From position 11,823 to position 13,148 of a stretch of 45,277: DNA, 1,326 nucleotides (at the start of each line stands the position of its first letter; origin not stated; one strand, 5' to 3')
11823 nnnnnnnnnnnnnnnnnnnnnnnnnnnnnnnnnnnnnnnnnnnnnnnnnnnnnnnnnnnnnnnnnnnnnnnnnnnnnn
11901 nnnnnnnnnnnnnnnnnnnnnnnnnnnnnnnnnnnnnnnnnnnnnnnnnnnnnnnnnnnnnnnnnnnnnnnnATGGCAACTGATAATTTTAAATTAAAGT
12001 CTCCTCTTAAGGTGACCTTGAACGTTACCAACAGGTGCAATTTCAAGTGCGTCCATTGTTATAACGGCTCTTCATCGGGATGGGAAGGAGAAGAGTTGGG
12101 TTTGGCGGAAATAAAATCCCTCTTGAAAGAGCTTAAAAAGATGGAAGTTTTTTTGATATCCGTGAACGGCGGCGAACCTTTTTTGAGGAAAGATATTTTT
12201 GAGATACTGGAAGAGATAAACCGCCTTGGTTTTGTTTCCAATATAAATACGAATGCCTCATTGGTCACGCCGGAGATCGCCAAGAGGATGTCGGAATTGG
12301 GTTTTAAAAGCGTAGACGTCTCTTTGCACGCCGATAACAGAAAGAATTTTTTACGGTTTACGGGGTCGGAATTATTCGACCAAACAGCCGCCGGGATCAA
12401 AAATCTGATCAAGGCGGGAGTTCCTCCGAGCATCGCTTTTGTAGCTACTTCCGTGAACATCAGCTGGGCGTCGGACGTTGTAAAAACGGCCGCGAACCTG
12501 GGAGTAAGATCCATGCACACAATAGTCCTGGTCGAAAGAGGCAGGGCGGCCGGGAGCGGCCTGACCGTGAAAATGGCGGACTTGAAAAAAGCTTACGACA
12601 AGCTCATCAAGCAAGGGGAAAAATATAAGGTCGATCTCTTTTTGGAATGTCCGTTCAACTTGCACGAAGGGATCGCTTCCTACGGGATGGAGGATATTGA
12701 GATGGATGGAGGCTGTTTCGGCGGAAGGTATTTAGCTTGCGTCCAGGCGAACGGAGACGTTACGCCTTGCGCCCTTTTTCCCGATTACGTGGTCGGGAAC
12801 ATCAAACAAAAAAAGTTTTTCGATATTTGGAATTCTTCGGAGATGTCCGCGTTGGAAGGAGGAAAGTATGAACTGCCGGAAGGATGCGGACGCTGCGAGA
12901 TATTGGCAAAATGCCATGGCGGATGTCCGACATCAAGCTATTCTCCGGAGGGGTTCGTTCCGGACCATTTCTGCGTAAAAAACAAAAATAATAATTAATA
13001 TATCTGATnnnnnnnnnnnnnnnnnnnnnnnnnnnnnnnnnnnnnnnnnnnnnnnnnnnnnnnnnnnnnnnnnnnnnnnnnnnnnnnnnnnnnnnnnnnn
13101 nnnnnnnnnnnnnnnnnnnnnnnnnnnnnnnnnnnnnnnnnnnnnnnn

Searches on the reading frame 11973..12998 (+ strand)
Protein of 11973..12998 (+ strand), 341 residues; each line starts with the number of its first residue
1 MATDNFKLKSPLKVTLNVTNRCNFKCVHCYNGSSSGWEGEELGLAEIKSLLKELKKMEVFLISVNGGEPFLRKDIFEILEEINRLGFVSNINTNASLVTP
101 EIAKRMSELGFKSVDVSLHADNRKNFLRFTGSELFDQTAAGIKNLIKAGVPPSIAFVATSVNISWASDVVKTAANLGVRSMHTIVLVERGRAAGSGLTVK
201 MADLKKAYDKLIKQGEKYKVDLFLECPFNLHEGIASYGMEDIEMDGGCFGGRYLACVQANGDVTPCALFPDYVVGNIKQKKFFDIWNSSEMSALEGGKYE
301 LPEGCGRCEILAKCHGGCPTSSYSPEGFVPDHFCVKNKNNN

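Call 6: search_protein_families(library=pfam, proteins=[window:11973-12998:+], max_evalue=0.01)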
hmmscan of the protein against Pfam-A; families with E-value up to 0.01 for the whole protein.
window:11973-12998:+ (341 aa): 3 families
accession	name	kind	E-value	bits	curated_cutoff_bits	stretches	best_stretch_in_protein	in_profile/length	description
PF04055.27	Radical_SAM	-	2.3e-25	90.1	29.5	1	17-154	2-144/166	Radical SAM superfamily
PF13186.11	SPASM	-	4.3e-13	49.8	21.5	1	248-309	1-67/67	Iron-sulfur cluster-binding domain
PF13353.11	Fer4_12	-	1.9e-07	31.9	22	1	20-133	13-132/137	4Fe-4S single cluster domain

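Call 7: search_protein_families(library=ncbifam, proteins=[window:11973-12998:+], max_evalue=0.1)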
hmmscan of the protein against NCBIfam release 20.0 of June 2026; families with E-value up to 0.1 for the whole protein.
window:11973-12998:+ (341 aa): 93 families (the best 25 are shown)
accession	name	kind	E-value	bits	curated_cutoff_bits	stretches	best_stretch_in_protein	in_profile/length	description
TIGR04055.1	rSAM_NirJ2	equivalog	1.5e-46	159.4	500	1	14-324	2-311/326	putative heme d1 biosynthesis radical SAM protein NirJ2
NF050035.1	rSAM_WgK_link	exception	3.2e-43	148.1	650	2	9-217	6-212/367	radical SAM/SPASM peptide maturase WgkB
TIGR04545.1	rSAM_ahbD_hemeb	equivalog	2e-42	145.8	500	1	15-327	3-326/339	heme b synthase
TIGR03962.1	mycofact_rSAM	equivalog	7.5e-40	137.1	265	1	8-338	8-335/339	mycofactocin radical SAM maturase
TIGR04347.1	pseudo_SAM_Halo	equivalog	9e-37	127.2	525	2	14-182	40-208/390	TIGR04347 family pseudo-SAM/SPASM protein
NF045574.1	sacti_mat_StsB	exception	2.4e-36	125.6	625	1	14-322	98-399/466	StsB family radical SAM/SPASM domain sactipeptide maturase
TIGR04054.1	rSAM_NirJ1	equivalog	1.4e-34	119.4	650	2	14-191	38-215/387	putative heme d1 biosynthesis radical SAM protein NirJ1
TIGR04051.1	rSAM_NirJ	equivalog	7.8e-34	117.2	515.45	2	14-211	4-202/354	heme d1 biosynthesis radical SAM protein NirJ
TIGR04303.1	GeoRSP_rSAM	equivalog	9.4e-34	117.4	400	1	8-322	1-310/325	GeoRSP system radical SAM/SPASM protein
TIGR04546.1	rSAM_ahbC_deAc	equivalog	1.4e-31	109.7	650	1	14-318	41-365/390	12,18-didecarboxysiroheme deacetylase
TIGR04053.2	TIGR04053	equivalog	6.2e-30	104.7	395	2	9-220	5-219/366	TIGR04053 family radical SAM/SPASM domain-containing protein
TIGR02668.1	moaA_archaeal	equivalog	6.4e-30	104.2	325.25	1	13-220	11-219/303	GTP 3',8-cyclase MoaA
TIGR04250.1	SCM_rSAM_ScmE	equivalog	2.2e-28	99.2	400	1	11-328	2-337/358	SynChlorMet cassette radical SAM/SPASM protein ScmE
TIGR02109.1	PQQ_syn_pqqE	equivalog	4e-28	98.4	381.35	1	8-322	3-316/358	pyrroloquinoline quinone biosynthesis protein PqqE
TIGR04251.1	SCM_rSAM_ScmF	equivalog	3.6e-26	92.4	400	1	15-338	7-343/353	SynChlorMet cassette radical SAM/SPASM protein ScmF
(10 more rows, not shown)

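Call 8: find_related_loci(query=window:11973-12998:+, collection=genome_contigs, flank=4000)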
Query window:11973-12998:+ (341 aa) in genome_contigs; peptide patterns used: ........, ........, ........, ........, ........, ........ (x = any residue, [..] = any of these).
176 stretches matched a pattern; 58 encode a relative of the query (tblastn E <= 1e-3); 58 distinct loci.
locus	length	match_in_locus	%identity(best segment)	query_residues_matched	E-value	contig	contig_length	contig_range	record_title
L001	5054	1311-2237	29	7-327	2e-31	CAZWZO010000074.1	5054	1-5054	MAG TPA_asm: uncultured Muribaculaceae bacterium isolate binchicken_co354_12 genome assembly, contig: NODE_19278_length_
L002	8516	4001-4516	37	9-179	2e-30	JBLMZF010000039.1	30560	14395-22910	MAG: Deltaproteobacteria bacterium isolate MAG210 PRJNA951521_bin66_renamed_38, whole genome shotgun sequence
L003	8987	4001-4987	28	16-334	5e-30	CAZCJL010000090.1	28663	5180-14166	MAG TPA_asm: uncultured Cytophagia bacterium isolate SRP141376_co4_213 genome assembly, contig: NODE_2985_length_28663_c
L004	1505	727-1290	34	14-194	3e-27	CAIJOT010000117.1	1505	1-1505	MAG: uncultured delta proteobacterium isolate AlinenSediments_bin-2384 genome assembly, contig: bin-2384:117/342, whole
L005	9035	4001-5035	27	14-334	3e-25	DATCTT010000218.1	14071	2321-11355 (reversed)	MAG TPA_asm: Candidatus Ozemobacteraceae bacterium isolate SMAG_U7338 k141_78390, whole genome shotgun sequence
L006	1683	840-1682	30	14-285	4e-25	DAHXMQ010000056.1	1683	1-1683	MAG TPA_asm: Candidatus Methanoperedenaceae archaeon isolate clean1623 k141_533470, whole genome shotgun sequence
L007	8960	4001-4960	28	14-298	6e-25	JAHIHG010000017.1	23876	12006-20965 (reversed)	MAG: Nanoarchaeota archaeon isolate KR11_N3.mb.40 KR11_N3.mb.40_k141_32801, whole genome shotgun sequence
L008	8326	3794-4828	27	14-334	4e-24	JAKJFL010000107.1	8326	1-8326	MAG: Candidatus Riflebacteria bacterium isolate UR.bin127 UR_contig_26918, whole genome shotgun sequence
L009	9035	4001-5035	26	14-334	1e-23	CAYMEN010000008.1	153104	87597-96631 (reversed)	MAG TPA_asm: uncultured bacterium isolate SRP263991_co7_86 genome assembly, contig: NODE_45_length_153104_cov_11.031755,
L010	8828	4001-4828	26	13-291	1e-23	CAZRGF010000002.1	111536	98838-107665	MAG TPA_asm: Candidatus Woesearchaeota archaeon isolate SRP178699_co1_535 genome assembly, contig: NODE_94_length_111536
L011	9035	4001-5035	27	14-334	2e-23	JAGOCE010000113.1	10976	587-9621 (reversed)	Candidatus Ozemobacteraceae bacterium isolate Go_SlDig_bin_287 Go_SlDig_18082_length_10976_cov_6.278643, whole genome sh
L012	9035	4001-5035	26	14-334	1e-23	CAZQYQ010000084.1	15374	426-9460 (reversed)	MAG TPA_asm: uncultured bacterium isolate SRP089250_co1_29 genome assembly, contig: NODE_6643_length_15374_cov_4.555062,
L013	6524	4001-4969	27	11-308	2e-23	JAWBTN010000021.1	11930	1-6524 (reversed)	MAG: Candidatus Aenigmatarchaeota archaeon isolate JZ-1_201709_bins_39 JZ-1_201709_bins_39_scaffold_21, whole genome sho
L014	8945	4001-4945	24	9-329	7e-23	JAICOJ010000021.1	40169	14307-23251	MAG: Gemmatimonadaceae bacterium isolate OFX_bin.8 k141_423705_length_40169_cov_15.3684, whole genome shotgun sequence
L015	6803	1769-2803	25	14-334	1e-22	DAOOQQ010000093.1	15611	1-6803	MAG TPA_asm: Candidatus Ozemobacteraceae bacterium isolate AMR_MDS_2567 NODE_4605_length_15611_cov_7.375739, whole genom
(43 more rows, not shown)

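Call 11: find_encoding_contigs(protein=window:11973-12998:+, flank=6000, max_places=10)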
Protein window:11973-12998:+ (341 aa): 7 contigs read that carry it; 7 places shown.
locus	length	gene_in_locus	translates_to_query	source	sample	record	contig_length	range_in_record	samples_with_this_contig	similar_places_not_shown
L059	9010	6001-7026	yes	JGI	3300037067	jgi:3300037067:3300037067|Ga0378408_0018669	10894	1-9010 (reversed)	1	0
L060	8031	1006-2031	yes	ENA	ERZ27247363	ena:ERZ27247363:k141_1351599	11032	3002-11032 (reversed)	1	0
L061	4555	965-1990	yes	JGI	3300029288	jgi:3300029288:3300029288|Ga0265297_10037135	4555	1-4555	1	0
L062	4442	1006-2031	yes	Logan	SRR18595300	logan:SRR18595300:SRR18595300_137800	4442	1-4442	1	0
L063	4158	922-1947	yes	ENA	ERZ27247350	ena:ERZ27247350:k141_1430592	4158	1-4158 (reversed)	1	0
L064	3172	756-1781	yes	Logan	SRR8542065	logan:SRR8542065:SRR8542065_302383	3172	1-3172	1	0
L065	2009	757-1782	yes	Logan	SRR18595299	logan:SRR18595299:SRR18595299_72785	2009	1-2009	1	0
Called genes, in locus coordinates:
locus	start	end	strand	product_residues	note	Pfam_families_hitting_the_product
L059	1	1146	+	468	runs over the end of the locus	PF00753:Lactamase_B, PF23023:Anti-Pycsar_Apyc1 (weak), PF12706:Lactamase_B_2 (weak), PF16661:Lactamase_B_6, PF10996:Beta-Casp, PF07521:RMMBL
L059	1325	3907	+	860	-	PF19077:Big_13 (weak)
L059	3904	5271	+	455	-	PF00512:HisKA, PF02518:HATPase_c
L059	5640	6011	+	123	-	-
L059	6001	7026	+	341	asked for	PF04055:Radical_SAM, PF13353:Fer4_12 (weak), PF13186:SPASM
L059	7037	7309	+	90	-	-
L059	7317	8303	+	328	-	PF04055:Radical_SAM, PF13186:SPASM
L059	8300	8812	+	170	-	-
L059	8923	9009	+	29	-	?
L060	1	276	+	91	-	?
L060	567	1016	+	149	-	-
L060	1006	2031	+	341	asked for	PF04055:Radical_SAM, PF13353:Fer4_12 (weak), PF13186:SPASM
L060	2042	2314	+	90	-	-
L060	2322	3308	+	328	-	PF04055:Radical_SAM, PF13186:SPASM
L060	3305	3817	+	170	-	-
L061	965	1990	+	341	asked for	PF04055:Radical_SAM, PF13353:Fer4_12 (weak), PF13186:SPASM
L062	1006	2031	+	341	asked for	PF04055:Radical_SAM, PF13353:Fer4_12 (weak), PF13186:SPASM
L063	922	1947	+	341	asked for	PF04055:Radical_SAM, PF13353:Fer4_12 (weak), PF13186:SPASM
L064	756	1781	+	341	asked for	PF04055:Radical_SAM, PF13353:Fer4_12 (weak), PF13186:SPASM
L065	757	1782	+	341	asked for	PF04055:Radical_SAM, PF13353:Fer4_12 (weak), PF13186:SPASM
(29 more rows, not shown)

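Call 12: find_homologous_proteins(query=window:11973-12998:+, max_evalue=1e-20)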
Query window:11973-12998:+ (341 aa): 186 proteins with E <= 1e-20 among 3105 candidates; the best 120 are listed.
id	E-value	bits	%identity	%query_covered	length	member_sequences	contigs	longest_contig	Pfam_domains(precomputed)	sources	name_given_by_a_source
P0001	1.6e-230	782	100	100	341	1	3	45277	PF13186.12,PF04055.28,PF13353.12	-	-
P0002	3.5e-128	446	57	99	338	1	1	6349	PF13186.12,PF04055.28,PF13353.12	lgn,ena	-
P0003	8.5e-124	431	56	96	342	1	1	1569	PF13186.12,PF04055.28,PF13353.12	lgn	-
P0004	1.2e-116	408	51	99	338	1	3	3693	PF13186.12,PF04055.28,PF13353.12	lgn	-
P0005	6.4e-110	386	48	98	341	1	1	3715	PF13186.12,PF04055.28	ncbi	ncbi:MAG: radical SAM protein [Candidatus Absconditabacteria bacterium]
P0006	5.1e-109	383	52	94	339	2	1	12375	PF13186.12,PF04055.28,PF13353.12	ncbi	-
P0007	1.0e-102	362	50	94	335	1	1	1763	PF13186.12,PF04055.28,PF13353.12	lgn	-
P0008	6.6e-42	162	31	97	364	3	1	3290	PF13186.12,PF04055.28,PF13353.12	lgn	-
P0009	7.0e-38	149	32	94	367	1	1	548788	PF13186.12,PF04055.28,PF13353.12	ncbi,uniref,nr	ncbi:radical SAM/SPASM domain-containing protein [Clostridium rectalis]|uniref:radical SAM/SPASM dom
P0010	1.9e-37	147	32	95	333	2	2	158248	PF13186.12,PF04055.28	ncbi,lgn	-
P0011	3.8e-37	146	31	96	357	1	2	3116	PF13186.12,PF04055.28,PF13353.12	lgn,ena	-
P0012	1.7e-36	144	31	95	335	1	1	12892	PF13186.12,PF04055.28,PF13353.12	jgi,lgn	jgi:radical SAM protein with 4Fe4S-binding SPASM domain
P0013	1.9e-36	144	32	94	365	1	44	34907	PF13186.12,PF04055.28,PF13353.12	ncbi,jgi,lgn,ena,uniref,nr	ncbi:radical SAM/SPASM domain-containing protein [Clostridium tyrobutyricum]|jgi:radical SAM protein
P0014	2.3e-36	144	31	98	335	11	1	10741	PF13186.12,PF04055.28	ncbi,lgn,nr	ncbi:MAG: GeoRSP system radical SAM/SPASM protein [Thermodesulfovibrionales bacterium]|nr:GeoRSP sys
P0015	3.4e-36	143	30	96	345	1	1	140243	PF13186.12,PF04055.28,PF13353.12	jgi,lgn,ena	-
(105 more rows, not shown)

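Call 13: find_encoding_contigs(protein=P0002, flank=6000, max_places=4)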
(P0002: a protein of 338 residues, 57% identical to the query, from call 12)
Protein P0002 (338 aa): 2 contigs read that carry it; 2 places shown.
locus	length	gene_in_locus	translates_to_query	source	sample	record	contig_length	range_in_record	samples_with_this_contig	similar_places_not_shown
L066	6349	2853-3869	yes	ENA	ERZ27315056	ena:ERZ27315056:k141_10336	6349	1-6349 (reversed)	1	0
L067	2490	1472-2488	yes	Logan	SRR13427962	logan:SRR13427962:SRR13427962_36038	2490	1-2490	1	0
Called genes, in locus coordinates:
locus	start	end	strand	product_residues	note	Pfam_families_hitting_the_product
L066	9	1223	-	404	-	PF18915:DUF5667, PF03891:DUF333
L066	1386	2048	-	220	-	PF07963:N_methyl (weak), PF13385:Laminin_G_3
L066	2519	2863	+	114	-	-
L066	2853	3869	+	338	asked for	PF04055:Radical_SAM, PF13353:Fer4_12, PF13186:SPASM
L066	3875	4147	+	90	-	-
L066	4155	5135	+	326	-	PF04055:Radical_SAM, PF13353:Fer4_12 (faint), PF13186:SPASM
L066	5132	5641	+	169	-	-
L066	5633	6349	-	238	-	?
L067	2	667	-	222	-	?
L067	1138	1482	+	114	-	-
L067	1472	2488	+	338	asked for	PF04055:Radical_SAM, PF13353:Fer4_12, PF13186:SPASM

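Call 14: find_encoding_contigs(protein=P0004, flank=6000, max_places=4)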
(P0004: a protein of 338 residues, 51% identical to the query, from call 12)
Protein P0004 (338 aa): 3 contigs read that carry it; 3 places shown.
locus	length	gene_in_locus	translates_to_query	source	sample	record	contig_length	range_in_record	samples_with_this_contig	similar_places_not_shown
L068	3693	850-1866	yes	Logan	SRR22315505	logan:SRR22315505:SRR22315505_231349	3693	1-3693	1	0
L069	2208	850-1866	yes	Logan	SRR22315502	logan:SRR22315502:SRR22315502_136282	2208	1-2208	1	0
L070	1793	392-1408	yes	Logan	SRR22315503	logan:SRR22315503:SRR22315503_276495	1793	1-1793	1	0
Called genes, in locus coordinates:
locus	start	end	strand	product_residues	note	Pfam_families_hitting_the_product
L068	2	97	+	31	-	?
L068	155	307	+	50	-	-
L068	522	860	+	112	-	-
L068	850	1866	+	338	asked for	PF04055:Radical_SAM, PF13353:Fer4_12, PF13186:SPASM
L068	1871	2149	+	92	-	-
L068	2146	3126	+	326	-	PF04055:Radical_SAM, PF13353:Fer4_12 (weak), PF13186:SPASM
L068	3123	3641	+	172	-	-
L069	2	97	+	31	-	?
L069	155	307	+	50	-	-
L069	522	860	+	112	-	-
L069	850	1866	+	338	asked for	PF04055:Radical_SAM, PF13353:Fer4_12, PF13186:SPASM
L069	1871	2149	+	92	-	-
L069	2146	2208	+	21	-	?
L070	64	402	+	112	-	-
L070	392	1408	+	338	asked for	PF04055:Radical_SAM, PF13353:Fer4_12, PF13186:SPASM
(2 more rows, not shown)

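Call 15: find_encoding_contigs(protein=P0005, flank=6000, max_places=4)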
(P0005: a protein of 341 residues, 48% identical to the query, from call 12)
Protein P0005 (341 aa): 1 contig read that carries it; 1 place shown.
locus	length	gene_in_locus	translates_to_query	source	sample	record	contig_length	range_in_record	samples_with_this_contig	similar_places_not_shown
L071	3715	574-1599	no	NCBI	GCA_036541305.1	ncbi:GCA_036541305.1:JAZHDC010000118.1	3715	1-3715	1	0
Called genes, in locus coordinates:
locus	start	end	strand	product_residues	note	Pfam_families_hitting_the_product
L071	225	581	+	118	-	-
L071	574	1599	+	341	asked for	PF04055:Radical_SAM, PF13186:SPASM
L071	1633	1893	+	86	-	-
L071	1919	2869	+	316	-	PF04055:Radical_SAM, PF13353:Fer4_12 (weak), PF13186:SPASM (weak)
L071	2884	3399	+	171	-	-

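Call 16: find_encoding_contigs(protein=P0006, flank=6000, max_places=4)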
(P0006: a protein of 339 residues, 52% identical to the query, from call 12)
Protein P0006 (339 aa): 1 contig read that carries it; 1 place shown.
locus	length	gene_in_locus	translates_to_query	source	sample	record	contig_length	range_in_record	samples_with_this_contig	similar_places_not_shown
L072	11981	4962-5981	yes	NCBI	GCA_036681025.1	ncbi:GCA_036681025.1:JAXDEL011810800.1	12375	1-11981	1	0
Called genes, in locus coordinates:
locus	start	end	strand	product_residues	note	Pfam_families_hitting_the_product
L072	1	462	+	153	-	?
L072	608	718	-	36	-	-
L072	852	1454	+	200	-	-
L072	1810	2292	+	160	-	-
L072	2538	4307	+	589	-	PF07973:tRNA_SAD, PF00587:tRNA-synt_2b, PF03129:HGTP_anticodon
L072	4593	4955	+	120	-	-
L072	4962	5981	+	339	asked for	PF04055:Radical_SAM, PF13353:Fer4_12 (weak), PF13186:SPASM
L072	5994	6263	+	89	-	-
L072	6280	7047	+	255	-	PF13489:Methyltransf_23 (weak), PF13847:Methyltransf_31, PF08241:Methyltransf_11, PF08242:Methyltransf_12, PF13649:Methyltransf_25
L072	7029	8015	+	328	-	PF13353:Fer4_12 (faint), PF04055:Radical_SAM, PF13186:SPASM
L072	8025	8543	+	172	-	-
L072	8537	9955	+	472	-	-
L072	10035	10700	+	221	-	-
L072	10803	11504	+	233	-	-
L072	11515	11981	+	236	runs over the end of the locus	PF00672:HAMP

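Call 81: search_solved_structures(query=window:11973-12995:+, max_evalue=0.00001)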
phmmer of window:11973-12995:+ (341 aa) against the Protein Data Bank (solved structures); distinct sequences matched with E-value up to 0.00001: 9.
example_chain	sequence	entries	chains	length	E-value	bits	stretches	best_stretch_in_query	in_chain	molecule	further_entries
6efn_A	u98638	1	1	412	2.5e-14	56.6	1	10-291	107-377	Sporulation killing factor maturation protein SkfB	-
6c8v_A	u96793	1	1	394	1.4e-10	44.2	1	10-323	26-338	Coenzyme PQQ synthesis protein E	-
5wgg_A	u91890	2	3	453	2.1e-09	40.4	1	9-324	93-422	Radical SAM domain protein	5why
7tol_A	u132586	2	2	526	2.1e-09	40.4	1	12-161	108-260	glycerol dibiphytanyl glycerol tetraether - macrocyclic archaeol synthase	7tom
5v1q_A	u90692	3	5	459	2.5e-08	36.9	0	8-119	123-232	Radical SAM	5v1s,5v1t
2fb2_A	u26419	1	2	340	3e-08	36.6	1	7-123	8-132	Molybdenum cofactor biosynthesis protein A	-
1tv7_A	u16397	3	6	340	3.9e-08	36.2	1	7-123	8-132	Molybdenum cofactor biosynthesis protein A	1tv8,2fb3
4m7t_A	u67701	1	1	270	1.3e-07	34.6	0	14-137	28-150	BtrN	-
4m7s_A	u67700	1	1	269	1.3e-07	34.5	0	14-137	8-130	BtrN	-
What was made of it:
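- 11973..12998 (+): Radical SAM/SPASM enzyme 1 (341 aa, CX3CX2C at residues 22-29, full SPASM Cys motif, no fused RRE). Calls 6, 7, 12, 81.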
